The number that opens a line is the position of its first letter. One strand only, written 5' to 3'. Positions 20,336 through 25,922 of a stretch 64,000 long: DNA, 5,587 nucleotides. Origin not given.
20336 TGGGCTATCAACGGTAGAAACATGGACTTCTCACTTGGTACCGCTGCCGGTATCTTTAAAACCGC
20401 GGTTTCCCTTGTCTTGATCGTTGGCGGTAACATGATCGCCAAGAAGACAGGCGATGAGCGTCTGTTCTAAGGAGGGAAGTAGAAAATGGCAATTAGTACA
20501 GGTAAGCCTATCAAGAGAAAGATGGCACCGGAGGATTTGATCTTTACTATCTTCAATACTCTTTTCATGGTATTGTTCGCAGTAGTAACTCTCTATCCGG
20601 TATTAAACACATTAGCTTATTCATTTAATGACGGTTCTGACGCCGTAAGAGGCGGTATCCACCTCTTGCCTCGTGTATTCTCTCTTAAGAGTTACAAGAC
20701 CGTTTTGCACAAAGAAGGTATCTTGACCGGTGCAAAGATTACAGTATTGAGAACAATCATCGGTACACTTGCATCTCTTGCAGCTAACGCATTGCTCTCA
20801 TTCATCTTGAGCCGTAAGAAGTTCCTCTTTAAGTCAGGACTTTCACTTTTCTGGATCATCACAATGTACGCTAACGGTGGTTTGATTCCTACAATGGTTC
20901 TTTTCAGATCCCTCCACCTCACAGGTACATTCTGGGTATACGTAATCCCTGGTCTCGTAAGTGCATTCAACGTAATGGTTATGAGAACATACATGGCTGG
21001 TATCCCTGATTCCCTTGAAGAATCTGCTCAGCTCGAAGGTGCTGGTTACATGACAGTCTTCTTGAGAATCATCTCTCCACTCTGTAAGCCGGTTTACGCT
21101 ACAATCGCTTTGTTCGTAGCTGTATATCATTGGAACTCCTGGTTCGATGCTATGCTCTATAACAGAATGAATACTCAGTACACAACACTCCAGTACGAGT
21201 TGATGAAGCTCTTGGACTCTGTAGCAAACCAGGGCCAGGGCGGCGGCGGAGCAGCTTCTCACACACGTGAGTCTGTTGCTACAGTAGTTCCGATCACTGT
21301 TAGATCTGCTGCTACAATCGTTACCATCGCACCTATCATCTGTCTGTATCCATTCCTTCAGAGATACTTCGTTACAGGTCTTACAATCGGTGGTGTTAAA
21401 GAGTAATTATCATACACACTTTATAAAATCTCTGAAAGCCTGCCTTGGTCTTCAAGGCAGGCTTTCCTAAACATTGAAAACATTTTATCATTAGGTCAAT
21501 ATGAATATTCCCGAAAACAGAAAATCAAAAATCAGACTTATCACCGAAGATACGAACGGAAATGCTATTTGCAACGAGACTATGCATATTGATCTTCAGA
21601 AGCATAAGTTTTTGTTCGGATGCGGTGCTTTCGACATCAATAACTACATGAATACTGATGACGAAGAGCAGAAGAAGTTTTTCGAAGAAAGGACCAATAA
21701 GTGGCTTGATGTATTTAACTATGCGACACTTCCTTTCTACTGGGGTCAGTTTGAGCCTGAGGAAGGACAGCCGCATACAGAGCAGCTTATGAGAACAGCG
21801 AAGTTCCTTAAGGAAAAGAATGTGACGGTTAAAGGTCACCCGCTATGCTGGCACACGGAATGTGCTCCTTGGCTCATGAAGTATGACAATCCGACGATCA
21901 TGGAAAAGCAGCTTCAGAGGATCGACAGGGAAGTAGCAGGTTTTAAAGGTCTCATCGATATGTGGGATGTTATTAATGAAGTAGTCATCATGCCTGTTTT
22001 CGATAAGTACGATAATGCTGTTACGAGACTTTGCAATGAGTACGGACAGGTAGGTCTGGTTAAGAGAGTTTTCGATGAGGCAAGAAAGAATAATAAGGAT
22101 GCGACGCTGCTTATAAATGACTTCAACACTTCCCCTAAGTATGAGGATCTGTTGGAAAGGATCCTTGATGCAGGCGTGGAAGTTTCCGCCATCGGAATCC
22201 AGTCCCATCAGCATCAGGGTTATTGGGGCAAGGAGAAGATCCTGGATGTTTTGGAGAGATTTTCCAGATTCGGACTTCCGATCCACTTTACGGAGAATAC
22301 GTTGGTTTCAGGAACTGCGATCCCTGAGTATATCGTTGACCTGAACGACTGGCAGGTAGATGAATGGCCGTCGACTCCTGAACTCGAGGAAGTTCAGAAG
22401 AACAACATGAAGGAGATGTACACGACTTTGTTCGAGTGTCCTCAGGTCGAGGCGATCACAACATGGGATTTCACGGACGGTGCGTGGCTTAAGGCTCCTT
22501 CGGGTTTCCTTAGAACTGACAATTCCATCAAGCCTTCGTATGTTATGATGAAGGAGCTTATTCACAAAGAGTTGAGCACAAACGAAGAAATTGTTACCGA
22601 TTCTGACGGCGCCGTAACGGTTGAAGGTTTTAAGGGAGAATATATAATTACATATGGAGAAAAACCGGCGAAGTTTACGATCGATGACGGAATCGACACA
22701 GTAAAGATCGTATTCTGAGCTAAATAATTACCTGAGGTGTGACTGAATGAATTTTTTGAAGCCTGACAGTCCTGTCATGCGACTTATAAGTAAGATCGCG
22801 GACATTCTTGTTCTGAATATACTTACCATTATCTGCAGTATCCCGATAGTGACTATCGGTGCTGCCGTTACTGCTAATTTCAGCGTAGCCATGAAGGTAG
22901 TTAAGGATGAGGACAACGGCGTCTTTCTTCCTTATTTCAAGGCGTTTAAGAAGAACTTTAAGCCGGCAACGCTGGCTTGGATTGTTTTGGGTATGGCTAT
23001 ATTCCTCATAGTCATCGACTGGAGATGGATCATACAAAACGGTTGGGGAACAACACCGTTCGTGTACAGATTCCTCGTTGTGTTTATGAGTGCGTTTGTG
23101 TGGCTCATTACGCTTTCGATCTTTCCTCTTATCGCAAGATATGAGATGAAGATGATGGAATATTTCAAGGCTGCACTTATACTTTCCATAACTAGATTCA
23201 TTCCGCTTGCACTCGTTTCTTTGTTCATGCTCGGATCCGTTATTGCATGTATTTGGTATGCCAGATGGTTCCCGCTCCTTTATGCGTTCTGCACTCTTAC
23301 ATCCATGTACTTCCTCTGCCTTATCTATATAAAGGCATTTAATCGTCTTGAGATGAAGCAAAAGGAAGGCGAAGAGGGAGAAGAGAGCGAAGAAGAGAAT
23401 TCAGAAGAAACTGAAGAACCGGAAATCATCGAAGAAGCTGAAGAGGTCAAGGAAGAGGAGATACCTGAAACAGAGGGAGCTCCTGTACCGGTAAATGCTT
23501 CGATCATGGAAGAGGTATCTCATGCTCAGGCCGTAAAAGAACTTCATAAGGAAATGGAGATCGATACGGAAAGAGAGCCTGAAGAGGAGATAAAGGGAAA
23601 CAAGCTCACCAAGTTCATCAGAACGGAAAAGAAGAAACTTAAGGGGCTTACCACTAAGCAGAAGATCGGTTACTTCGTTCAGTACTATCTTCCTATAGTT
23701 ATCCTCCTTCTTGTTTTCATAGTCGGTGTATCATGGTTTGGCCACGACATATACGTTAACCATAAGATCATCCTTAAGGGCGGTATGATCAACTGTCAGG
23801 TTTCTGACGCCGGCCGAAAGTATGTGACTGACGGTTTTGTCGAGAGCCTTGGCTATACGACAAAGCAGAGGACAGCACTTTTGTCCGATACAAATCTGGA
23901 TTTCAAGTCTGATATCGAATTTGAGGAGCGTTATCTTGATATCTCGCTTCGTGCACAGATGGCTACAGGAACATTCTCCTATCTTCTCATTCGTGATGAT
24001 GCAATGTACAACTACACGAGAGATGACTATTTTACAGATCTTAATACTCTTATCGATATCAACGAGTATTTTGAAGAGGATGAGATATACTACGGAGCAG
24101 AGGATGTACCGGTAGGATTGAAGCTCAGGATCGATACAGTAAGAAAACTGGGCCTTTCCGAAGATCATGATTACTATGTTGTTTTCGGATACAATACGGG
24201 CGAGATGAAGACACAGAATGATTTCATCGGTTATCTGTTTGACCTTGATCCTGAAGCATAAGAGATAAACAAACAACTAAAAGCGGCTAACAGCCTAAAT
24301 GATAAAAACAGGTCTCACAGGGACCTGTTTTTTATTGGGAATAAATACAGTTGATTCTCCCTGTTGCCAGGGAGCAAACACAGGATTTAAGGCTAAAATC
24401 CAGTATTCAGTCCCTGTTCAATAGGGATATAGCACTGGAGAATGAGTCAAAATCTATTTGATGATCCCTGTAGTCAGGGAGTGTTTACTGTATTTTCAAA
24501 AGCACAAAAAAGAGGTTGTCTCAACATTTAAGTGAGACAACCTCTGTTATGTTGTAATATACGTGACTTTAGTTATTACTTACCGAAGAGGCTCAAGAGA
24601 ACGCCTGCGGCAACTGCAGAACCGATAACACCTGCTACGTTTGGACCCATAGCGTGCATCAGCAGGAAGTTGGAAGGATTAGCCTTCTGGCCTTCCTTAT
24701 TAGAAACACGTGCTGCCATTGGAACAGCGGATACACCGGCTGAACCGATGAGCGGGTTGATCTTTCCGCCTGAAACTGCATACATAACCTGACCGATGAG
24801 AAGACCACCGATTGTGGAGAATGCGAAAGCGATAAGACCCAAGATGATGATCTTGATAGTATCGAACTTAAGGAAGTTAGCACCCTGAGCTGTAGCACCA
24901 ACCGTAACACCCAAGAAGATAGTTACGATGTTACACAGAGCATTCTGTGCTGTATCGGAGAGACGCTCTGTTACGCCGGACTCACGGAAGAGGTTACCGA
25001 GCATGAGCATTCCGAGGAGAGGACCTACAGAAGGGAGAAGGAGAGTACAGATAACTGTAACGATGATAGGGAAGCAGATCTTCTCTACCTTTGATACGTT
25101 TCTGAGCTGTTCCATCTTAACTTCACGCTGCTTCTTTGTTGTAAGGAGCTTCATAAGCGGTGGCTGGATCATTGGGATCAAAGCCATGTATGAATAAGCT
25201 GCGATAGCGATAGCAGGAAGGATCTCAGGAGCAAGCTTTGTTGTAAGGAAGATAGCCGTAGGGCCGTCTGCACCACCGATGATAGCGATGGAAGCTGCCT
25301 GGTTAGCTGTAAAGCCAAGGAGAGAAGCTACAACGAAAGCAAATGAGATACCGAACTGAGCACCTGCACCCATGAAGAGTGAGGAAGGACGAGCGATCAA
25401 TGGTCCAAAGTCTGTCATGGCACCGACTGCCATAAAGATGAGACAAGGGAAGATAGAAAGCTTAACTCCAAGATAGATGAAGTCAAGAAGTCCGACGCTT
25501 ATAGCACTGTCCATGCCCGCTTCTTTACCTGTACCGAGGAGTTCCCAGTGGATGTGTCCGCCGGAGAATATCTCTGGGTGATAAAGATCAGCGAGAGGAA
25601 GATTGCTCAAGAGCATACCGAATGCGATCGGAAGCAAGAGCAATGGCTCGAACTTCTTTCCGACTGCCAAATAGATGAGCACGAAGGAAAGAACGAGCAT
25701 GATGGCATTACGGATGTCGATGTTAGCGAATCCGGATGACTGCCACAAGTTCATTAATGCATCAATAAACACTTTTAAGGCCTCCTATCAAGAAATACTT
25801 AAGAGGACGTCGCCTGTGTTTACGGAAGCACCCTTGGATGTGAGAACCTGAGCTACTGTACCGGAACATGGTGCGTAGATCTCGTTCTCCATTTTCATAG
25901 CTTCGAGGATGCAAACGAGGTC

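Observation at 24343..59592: Three different intergenic arrays share one grammar: possible undescribed repeat system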

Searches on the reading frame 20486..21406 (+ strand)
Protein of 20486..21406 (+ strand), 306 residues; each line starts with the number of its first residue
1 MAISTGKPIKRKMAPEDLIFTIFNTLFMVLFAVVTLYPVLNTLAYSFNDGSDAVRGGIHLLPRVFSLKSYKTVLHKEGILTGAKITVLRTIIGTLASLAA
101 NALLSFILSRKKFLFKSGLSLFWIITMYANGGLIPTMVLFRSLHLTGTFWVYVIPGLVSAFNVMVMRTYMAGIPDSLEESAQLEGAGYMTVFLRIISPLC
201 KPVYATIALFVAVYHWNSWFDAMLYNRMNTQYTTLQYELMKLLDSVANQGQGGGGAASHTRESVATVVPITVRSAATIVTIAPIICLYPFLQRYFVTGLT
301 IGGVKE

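Call 91: search_protein_families(library=ncbifam, proteins=[window:20486-21406:+], max_evalue=0.01)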
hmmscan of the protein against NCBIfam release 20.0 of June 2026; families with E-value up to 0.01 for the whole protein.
window:20486-21406:+ (306 aa): 7 families
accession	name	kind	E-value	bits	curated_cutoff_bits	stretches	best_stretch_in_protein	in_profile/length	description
NF040932.1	ABC_arch_GlcU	equivalog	3.2e-16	59.8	340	1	24-229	5-215/272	glucose ABC transporter permease GlcU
NF008231.0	PRK10998.1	equivalog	4.6e-11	42.8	261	1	25-306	17-296/296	maltose ABC transporter permease MalG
NF008210.0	PRK10973.1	equivalog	7.1e-11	42.3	297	1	19-299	7-276/281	sn-glycerol-3-phosphate ABC transporter permease UgpE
NF007047.0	PRK09500.1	equivalog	3.7e-05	23.5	326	1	22-205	5-186/257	spermidine/putrescine ABC transporter permease PotC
NF007852.0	PRK10561.1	equivalog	0.00015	21.7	335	0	160-223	171-231/295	sn-glycerol-3-phosphate ABC transporter permease UgpA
NF006939.0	PRK09421.1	equivalog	0.0021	17.5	262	0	152-202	96-148/230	molybdate ABC transporter permease subunit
TIGR02139.1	permease_CysT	equivalog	0.0076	15.9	246.1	0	123-205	106-190/265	sulfate ABC transporter permease subunit CysT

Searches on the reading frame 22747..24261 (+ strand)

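Call 10: search_protein_families(library=pfam, proteins=[window:22747-24261:+])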
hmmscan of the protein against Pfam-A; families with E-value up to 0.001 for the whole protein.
window:22747-24261:+ (504 aa): 1 family
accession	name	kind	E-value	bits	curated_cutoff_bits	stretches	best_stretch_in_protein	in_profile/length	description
PF04854.19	DUF624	-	2.7e-14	53.6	24.2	1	21-92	2-77/77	Protein of unknown function, DUF624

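Call 91: search_protein_families(library=ncbifam, proteins=[window:22747-24261:+], max_evalue=0.01)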
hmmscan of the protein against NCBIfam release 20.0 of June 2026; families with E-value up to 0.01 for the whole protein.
window:22747-24261:+ (504 aa): 1 family
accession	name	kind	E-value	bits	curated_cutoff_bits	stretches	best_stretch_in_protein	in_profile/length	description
NF052431.1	MusI_fam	subfamily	1.1e-29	103.7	160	1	4-175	1-174/194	MusI family membrane protein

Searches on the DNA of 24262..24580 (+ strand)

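Call 86: search_dna_similar(query=window:24335-24500:+, collection=phages, mode=distant, max_evalue=0.01, max_rows=10)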
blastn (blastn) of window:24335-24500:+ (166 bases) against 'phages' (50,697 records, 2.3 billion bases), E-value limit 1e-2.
No match.

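Call 102: search_rna_families(source=window, start=24262, end=24580, threshold=evalue, max_evalue=1)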
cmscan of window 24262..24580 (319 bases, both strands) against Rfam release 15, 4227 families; matches with E-value up to 1: 4.
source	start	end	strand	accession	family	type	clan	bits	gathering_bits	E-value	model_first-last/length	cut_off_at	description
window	24538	24554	+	RF03130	L19-Flavobacteria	Cis-reg; leader;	-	20.3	31.5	0.18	1-29/29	no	L19-Flavobacteria ribosomal protein leader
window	24299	24385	-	RF02837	anti-hemB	Gene; sRNA;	-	19.7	49.5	0.02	1-81/81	no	Burkholderia RNA 7 (anti-hemB)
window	24500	24567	-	RF02066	STnc320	Gene; sRNA;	-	18.6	50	0.38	1-55/55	no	Salmonella enterica sRNA STnc320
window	24303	24393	-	RF01819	RsaD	Gene; sRNA;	-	18.6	50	0.4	1-189/189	no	RNA Staph. aureus D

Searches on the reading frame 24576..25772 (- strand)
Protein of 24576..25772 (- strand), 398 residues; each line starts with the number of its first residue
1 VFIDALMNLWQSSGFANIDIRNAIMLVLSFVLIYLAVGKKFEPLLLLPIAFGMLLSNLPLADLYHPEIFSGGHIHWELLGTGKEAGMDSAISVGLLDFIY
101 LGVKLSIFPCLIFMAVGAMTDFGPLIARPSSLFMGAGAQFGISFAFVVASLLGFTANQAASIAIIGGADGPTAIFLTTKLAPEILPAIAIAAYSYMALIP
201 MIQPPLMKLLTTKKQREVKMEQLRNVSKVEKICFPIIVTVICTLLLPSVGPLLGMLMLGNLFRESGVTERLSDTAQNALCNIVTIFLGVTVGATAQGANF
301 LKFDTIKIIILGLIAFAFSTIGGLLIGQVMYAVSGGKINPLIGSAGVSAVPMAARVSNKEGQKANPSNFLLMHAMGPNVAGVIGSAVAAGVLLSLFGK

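Call 10: search_protein_families(library=pfam, proteins=[window:24576-25772:-])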
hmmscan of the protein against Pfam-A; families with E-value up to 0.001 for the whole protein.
window:24576-25772:- (398 aa): 1 family
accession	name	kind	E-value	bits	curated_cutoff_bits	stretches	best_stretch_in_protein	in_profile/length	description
PF03977.18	OAD_beta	-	5.8e-158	525.9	31.6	1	22-396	2-349/349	Na+-transporting oxaloacetate decarboxylase beta subunit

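Call 45: find_homologous_proteins(query=window:24576-25772:-, max_evalue=1e-100)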
Query window:24576-25772:- (398 aa): 8000 proteins with E <= 1e-100 among 8000 candidates; the best 120 are listed.
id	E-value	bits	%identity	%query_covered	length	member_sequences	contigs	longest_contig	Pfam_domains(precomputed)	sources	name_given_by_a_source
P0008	3.7e-248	841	100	100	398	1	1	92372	PF03977.19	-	-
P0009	4.8e-248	841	100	100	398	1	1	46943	PF03977.19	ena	-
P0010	1.1e-247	840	100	100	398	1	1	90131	PF03977.19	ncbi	-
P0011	2.0e-246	835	99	100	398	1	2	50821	PF03977.19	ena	-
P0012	7.8e-246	833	99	100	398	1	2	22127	PF03977.19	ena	-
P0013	1.1e-245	833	99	100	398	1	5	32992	PF03977.19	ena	-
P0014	5.8e-244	827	100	98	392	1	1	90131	PF03977.19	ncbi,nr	ncbi:MAG: sodium ion-translocating decarboxylase subunit beta [Clostridia bacterium]|nr:sodium ion-t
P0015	1.3e-242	823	97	100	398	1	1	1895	PF03977.19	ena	-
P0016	6.1e-242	821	99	98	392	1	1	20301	PF03977.19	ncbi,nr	ncbi:MAG: sodium ion-translocating decarboxylase subunit beta [Clostridiales bacterium]|nr:sodium io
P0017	7.3e-240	814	95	100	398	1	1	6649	PF03977.19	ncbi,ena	-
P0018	8.5e-240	814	95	100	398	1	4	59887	PF03977.19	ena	-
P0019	9.6e-240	813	95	100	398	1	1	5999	PF03977.19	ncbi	-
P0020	2.0e-239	812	95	100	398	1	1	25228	PF03977.19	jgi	-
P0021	3.2e-239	812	95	100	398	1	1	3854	PF03977.19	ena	-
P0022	3.5e-237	805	95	100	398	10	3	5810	PF03977.19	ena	-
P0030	3.0e-225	766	90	99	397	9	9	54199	PF03977.19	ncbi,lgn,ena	-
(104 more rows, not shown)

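Call 46: find_encoding_contigs(protein=P0010, flank=10000, max_places=2)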
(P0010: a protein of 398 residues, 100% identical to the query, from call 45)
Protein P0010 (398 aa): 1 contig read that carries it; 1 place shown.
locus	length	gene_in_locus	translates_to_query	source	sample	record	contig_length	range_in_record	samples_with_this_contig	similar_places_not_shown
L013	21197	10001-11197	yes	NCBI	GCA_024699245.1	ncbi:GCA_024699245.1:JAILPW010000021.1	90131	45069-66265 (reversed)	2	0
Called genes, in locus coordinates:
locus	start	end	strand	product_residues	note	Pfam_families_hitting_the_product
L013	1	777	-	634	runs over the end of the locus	PF00512:HisKA, PF02518:HATPase_c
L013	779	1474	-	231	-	PF00072:Response_reg, PF00486:Trans_reg_C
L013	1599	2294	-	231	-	-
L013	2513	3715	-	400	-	PF00009:GTP_EFTU, PF03144:GTP_EFTU_D2, PF03143:GTP_EFTU_D3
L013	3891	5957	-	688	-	PF00009:GTP_EFTU, PF03144:GTP_EFTU_D2, PF22042:EF-G_D2, PF14492:EFG_III, PF16658:RF3_C (weak), PF03764:EFG_IV, PF00679:EFG_C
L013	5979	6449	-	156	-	PF00177:Ribosomal_S7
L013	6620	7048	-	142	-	PF00164:Ribosom_S12_S23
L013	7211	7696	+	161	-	-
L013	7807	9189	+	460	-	PF00682:HMGL-like, PF02436:PYC_OADA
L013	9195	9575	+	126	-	PF04277:OAD_gamma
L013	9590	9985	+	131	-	PF25919:BSH_CusB (faint), PF01597:GCV_H (weak), PF25917:BSH_RND, PF25973:BSH_CzcB (faint), PF00364:Biotin_lipoyl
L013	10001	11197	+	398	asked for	PF03977:OAD_beta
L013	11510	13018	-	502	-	PF04854:DUF624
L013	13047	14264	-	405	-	PF00331:Glyco_hydro_10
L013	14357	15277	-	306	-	-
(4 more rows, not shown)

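Call 47: find_encoding_contigs(protein=P0018, flank=10000, max_places=3)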
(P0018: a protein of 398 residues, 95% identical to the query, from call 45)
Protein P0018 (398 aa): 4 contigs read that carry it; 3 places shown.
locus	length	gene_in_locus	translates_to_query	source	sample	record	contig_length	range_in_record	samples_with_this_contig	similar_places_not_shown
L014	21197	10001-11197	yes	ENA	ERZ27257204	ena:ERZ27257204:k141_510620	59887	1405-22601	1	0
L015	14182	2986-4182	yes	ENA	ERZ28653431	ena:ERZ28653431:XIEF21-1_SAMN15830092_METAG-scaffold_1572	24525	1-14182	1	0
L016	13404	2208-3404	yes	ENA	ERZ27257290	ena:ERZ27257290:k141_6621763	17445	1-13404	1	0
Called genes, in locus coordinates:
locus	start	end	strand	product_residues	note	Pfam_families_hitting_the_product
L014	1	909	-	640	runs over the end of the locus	PF00512:HisKA, PF02518:HATPase_c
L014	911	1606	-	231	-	PF00072:Response_reg, PF00486:Trans_reg_C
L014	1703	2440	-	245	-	-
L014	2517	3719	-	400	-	PF00009:GTP_EFTU, PF03144:GTP_EFTU_D2, PF03143:GTP_EFTU_D3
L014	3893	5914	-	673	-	PF00009:GTP_EFTU, PF22042:EF-G_D2, PF03144:GTP_EFTU_D2, PF14492:EFG_III, PF16658:RF3_C (weak), PF03764:EFG_IV, PF00679:EFG_C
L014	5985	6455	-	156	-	PF00177:Ribosomal_S7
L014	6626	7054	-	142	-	PF00164:Ribosom_S12_S23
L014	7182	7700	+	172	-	-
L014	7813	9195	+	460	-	PF00682:HMGL-like, PF02436:PYC_OADA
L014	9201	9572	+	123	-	PF04277:OAD_gamma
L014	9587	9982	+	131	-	-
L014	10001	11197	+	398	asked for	PF03977:OAD_beta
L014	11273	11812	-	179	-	PF00578:AhpC-TSA, PF08534:Redoxin, PF13905:Thioredoxin_8 (weak)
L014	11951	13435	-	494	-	PF04854:DUF624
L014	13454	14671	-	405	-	PF00331:Glyco_hydro_10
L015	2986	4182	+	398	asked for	PF03977:OAD_beta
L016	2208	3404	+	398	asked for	PF03977:OAD_beta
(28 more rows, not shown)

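Call 48: find_encoding_contigs(protein=P0030, flank=10000, max_places=3)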
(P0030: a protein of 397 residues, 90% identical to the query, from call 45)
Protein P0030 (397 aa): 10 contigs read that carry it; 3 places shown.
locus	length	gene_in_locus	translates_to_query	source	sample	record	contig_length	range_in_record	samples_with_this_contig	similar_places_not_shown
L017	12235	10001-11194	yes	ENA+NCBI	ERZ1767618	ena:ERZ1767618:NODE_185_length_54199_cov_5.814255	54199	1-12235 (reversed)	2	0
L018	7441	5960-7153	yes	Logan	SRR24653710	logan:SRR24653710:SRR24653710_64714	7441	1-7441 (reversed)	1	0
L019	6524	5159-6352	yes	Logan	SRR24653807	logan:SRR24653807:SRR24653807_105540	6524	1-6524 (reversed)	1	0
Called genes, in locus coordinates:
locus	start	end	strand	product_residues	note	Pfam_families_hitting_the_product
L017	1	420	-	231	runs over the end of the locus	PF04029:2-ph_phosp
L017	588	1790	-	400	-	PF00009:GTP_EFTU, PF03144:GTP_EFTU_D2, PF03143:GTP_EFTU_D3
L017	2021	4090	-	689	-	PF00009:GTP_EFTU, PF03144:GTP_EFTU_D2, PF22042:EF-G_D2, PF14492:EFG_III, PF16658:RF3_C (weak), PF03764:EFG_IV, PF00679:EFG_C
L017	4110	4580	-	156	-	PF00177:Ribosomal_S7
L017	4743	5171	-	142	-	PF00164:Ribosom_S12_S23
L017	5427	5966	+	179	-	-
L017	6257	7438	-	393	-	PF00465:Fe-ADH, PF13685:Fe-ADH_2 (weak), PF25137:ADH_Fe_C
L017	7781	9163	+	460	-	PF00682:HMGL-like, PF02436:PYC_OADA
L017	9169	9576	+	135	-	PF04277:OAD_gamma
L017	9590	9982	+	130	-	-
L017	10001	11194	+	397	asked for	PF03977:OAD_beta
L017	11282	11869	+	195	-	PF13384:HTH_23 (faint), PF13518:HTH_28 (faint), PF13936:HTH_38 (weak), PF01527:HTH_Tnp_1 (weak)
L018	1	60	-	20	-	?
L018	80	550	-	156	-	PF00177:Ribosomal_S7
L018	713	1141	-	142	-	PF00164:Ribosom_S12_S23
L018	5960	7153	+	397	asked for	PF03977:OAD_beta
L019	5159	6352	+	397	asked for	PF03977:OAD_beta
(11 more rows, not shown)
